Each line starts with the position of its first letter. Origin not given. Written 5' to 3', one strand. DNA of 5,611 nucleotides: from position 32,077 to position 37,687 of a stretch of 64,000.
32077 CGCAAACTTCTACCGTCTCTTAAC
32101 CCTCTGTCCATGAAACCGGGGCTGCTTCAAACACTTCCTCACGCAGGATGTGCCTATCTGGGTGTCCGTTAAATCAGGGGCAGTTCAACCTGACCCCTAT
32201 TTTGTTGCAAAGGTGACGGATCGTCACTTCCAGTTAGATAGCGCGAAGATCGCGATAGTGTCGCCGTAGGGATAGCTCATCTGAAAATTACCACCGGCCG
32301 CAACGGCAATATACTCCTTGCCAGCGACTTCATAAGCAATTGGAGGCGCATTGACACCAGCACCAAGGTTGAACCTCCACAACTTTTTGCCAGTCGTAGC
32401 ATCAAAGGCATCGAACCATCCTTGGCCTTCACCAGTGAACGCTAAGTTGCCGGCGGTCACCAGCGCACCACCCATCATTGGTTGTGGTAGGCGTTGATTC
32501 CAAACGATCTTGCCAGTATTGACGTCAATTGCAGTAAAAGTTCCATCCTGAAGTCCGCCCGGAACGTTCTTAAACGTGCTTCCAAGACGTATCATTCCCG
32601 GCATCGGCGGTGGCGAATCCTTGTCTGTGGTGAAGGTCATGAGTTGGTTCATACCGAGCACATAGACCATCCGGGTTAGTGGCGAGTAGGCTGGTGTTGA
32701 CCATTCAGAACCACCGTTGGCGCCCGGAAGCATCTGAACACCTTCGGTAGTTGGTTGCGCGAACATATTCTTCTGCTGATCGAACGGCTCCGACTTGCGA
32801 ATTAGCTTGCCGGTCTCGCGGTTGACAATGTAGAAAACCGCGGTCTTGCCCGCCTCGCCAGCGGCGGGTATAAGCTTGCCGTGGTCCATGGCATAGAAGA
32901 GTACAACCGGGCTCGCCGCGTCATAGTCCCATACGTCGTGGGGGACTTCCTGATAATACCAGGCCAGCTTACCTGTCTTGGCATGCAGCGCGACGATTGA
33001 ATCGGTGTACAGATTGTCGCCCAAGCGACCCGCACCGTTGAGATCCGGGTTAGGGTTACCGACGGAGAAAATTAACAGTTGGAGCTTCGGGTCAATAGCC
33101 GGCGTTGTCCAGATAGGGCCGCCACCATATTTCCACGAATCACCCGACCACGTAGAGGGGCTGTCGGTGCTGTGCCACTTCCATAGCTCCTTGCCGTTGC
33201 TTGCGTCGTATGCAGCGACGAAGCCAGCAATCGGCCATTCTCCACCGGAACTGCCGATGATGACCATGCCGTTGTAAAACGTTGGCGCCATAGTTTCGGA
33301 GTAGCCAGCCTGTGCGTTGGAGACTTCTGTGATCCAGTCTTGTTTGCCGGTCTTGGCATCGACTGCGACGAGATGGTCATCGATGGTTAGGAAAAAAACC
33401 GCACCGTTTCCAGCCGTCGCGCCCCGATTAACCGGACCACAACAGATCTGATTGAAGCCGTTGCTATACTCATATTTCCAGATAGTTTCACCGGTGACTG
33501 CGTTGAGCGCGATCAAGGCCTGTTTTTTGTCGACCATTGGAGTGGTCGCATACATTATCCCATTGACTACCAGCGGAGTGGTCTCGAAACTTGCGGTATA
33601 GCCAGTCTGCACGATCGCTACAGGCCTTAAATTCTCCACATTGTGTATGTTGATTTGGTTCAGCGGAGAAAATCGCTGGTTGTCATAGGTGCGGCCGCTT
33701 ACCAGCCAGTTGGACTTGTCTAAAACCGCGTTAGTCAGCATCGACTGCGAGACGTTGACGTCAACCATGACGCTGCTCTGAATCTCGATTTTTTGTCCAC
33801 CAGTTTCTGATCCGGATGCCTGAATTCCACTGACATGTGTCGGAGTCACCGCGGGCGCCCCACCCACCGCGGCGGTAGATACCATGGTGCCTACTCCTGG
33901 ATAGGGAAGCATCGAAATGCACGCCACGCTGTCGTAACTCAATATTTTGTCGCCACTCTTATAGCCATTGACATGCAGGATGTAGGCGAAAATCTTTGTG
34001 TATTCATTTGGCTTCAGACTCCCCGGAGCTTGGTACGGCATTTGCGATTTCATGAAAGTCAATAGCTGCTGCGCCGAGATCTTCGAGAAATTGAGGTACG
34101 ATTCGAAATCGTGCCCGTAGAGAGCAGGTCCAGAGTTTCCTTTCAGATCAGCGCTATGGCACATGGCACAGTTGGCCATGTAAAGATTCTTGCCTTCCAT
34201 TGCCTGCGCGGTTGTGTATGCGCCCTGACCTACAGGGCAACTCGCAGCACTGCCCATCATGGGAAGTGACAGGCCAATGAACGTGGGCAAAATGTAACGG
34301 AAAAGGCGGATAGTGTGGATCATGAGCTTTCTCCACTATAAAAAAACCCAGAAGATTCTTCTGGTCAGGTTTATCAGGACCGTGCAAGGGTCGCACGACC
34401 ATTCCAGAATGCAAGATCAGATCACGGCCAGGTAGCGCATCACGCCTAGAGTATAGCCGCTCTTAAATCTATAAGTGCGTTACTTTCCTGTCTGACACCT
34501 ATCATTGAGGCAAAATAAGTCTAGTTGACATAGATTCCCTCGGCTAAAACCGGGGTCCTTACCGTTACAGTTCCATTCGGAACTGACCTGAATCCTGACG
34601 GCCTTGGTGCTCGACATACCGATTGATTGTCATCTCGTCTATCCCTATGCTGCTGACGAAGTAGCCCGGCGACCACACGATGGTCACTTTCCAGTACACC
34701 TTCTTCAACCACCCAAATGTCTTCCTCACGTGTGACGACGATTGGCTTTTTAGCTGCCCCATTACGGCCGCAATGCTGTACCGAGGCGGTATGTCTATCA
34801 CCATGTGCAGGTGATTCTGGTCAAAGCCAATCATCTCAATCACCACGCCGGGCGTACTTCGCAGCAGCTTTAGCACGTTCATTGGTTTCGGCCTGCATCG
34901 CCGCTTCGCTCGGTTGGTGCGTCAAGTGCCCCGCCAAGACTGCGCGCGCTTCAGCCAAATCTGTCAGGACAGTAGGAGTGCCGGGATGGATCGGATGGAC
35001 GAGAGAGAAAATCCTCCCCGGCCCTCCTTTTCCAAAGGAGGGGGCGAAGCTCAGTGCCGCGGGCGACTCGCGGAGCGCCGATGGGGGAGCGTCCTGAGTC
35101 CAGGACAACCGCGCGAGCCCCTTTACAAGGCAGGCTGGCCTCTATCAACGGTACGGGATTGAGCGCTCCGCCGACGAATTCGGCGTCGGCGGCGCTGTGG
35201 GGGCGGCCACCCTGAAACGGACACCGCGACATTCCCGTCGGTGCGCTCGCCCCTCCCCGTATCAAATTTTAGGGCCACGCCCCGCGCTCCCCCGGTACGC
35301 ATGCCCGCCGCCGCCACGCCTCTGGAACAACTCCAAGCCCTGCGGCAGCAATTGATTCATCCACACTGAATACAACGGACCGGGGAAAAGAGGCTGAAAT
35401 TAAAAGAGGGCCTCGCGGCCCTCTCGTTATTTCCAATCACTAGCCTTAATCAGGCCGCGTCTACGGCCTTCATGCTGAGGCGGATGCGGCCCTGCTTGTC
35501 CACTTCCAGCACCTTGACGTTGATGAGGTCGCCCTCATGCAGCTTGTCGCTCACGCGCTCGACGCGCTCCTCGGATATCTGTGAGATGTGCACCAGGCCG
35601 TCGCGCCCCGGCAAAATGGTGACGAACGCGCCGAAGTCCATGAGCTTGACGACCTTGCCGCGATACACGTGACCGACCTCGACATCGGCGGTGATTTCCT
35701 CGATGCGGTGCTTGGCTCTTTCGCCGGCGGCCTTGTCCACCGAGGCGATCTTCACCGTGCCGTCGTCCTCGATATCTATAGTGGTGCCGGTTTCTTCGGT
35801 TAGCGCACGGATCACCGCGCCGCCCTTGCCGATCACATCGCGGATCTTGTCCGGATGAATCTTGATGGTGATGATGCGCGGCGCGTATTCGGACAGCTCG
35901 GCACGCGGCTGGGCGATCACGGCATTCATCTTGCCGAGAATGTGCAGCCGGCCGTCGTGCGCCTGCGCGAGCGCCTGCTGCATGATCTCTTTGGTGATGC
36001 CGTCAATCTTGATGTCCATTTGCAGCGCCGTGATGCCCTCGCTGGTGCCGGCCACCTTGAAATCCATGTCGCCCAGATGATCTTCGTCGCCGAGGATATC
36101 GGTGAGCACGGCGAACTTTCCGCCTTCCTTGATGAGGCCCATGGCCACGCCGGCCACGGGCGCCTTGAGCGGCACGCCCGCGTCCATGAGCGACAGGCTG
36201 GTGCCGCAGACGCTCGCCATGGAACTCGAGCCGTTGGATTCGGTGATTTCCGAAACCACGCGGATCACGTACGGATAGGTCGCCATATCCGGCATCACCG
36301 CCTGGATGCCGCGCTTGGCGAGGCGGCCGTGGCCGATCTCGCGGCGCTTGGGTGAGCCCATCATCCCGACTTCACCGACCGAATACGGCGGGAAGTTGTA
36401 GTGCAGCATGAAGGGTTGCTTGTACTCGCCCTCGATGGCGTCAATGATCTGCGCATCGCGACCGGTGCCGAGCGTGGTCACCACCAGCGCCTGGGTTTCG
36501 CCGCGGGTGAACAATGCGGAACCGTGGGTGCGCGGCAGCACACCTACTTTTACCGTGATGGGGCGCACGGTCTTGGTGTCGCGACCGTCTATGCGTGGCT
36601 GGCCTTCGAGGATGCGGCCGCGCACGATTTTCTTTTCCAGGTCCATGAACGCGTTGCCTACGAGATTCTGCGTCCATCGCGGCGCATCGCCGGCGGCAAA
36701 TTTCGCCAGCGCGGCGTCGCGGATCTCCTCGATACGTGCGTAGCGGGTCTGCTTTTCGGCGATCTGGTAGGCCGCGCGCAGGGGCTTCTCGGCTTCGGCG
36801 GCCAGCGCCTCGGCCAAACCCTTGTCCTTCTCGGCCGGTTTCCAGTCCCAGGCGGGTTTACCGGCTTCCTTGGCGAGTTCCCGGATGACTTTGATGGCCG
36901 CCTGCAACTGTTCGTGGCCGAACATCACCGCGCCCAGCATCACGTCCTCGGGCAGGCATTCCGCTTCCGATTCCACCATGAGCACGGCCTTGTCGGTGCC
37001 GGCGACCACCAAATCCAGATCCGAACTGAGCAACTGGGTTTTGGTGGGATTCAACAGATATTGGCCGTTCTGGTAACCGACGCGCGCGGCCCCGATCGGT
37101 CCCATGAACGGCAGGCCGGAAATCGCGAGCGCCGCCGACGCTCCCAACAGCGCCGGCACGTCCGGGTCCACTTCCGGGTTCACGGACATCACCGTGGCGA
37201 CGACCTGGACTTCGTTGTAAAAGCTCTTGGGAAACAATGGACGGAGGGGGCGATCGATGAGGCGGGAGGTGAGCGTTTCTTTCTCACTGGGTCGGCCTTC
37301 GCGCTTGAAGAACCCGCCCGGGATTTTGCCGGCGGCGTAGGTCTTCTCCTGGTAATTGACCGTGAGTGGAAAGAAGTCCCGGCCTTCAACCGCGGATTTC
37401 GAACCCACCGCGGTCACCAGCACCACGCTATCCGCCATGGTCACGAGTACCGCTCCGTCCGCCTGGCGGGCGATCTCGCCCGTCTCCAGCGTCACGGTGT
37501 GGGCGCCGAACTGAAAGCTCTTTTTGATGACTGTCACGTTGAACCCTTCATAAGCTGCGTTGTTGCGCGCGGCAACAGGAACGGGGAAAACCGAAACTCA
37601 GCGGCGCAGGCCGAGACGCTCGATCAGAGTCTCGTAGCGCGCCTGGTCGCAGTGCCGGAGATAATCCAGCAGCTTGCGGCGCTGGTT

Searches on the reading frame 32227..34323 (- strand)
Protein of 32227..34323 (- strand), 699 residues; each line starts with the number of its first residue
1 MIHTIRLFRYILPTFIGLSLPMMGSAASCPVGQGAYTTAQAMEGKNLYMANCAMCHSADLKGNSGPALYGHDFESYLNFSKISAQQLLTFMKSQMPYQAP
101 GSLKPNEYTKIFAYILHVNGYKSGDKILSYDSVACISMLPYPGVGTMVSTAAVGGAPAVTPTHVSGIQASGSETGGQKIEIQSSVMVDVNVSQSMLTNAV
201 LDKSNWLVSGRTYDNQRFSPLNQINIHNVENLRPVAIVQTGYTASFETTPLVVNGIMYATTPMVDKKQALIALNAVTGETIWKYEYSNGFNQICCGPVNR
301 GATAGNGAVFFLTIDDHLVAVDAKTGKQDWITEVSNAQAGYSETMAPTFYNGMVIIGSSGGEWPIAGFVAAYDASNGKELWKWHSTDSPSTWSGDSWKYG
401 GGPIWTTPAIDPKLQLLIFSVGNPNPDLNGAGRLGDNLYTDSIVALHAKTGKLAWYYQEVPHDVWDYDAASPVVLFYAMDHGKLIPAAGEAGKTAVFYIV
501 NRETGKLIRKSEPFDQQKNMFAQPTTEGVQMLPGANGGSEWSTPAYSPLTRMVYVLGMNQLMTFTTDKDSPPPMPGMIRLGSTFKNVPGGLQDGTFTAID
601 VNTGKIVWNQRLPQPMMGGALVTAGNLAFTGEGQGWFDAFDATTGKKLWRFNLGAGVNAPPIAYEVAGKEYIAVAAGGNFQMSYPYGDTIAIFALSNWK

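Call 48: search_protein_families(library=pfam, proteins=[window:32227-34323:-], max_evalue=0.001)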
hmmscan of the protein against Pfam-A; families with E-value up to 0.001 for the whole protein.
window:32227-34323:- (699 aa): 6 families
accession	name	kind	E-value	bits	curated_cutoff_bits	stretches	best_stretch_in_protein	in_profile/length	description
PF01011.28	PQQ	-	4.4e-83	280.4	26.7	2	206-508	1-335/595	Glucose/ethanol/alcohol dehydrogenase, beta-propeller domain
PF13360.13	PQQ_2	-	1.2e-29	104.1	27.6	2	253-383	32-144/233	Outer membrane protein assembly factor BamB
PF13570.13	Beta-prop_ACSF4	-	2.3e-15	57.3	133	2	593-666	28-102/329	Beta-alanine-activating enzyme, beta-propeller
PF13442.11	Cytochrome_CBB3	-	1.3e-09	38.6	27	1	39-115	1-68/68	Cytochrome C oxidase, cbb3-type, subunit III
PF00034.26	Cytochrom_C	-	9e-08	33.8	21.3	1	42-118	2-89/90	Cytochrome c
PF23727.1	Beta-prop_FAM234A_B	-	1.8e-06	27.2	26.4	0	270-336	54-120/467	FAM234A/B beta-propeller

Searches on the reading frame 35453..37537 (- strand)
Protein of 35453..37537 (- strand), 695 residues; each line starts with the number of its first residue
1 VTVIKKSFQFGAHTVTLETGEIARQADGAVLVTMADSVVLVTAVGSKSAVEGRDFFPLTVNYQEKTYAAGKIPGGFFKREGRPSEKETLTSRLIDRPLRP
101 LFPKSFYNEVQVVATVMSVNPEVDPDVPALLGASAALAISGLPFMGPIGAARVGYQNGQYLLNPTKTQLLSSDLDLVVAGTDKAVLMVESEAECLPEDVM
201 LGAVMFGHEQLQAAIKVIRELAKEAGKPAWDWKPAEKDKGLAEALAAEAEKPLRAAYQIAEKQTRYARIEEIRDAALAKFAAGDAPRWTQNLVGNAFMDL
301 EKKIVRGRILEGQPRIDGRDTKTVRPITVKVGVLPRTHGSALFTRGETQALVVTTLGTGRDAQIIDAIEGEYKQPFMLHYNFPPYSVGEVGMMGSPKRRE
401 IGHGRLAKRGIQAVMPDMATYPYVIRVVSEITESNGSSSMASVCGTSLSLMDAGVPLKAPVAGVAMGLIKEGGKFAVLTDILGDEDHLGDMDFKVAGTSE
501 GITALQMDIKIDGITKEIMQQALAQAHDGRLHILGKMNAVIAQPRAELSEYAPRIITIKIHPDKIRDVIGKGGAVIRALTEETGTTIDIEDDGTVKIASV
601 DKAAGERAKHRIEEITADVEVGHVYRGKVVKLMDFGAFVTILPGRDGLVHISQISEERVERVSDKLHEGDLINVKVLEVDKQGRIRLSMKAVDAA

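Call 48: search_protein_families(library=pfam, proteins=[window:35453-37537:-], max_evalue=0.001)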
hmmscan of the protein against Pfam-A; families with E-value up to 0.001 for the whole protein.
window:35453-37537:- (695 aa): 6 families
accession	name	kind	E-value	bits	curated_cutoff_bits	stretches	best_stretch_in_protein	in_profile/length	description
PF01138.27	RNase_PH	-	1.4e-56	190.9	25.5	2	14-143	4-130/130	3' exoribonuclease family, domain 1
PF03725.20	RNase_PH_C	-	3.9e-24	84.8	20.8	2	146-209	1-66/67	3' exoribonuclease family, domain 2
PF03726.19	PNPase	-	3.2e-20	72.8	24.6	1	241-320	2-81/81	Polyribonucleotide nucleotidyltransferase, RNA binding domain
PF00575.29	S1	-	1.4e-18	67.4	22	1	619-690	2-74/74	S1 RNA binding domain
PF00013.35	KH_1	-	2.5e-12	46.8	21.5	1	556-614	2-66/66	KH domain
PF23459.1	S1_RRP5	-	0.00098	20.1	27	0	622-682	4-64/72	RRP5 S1 domain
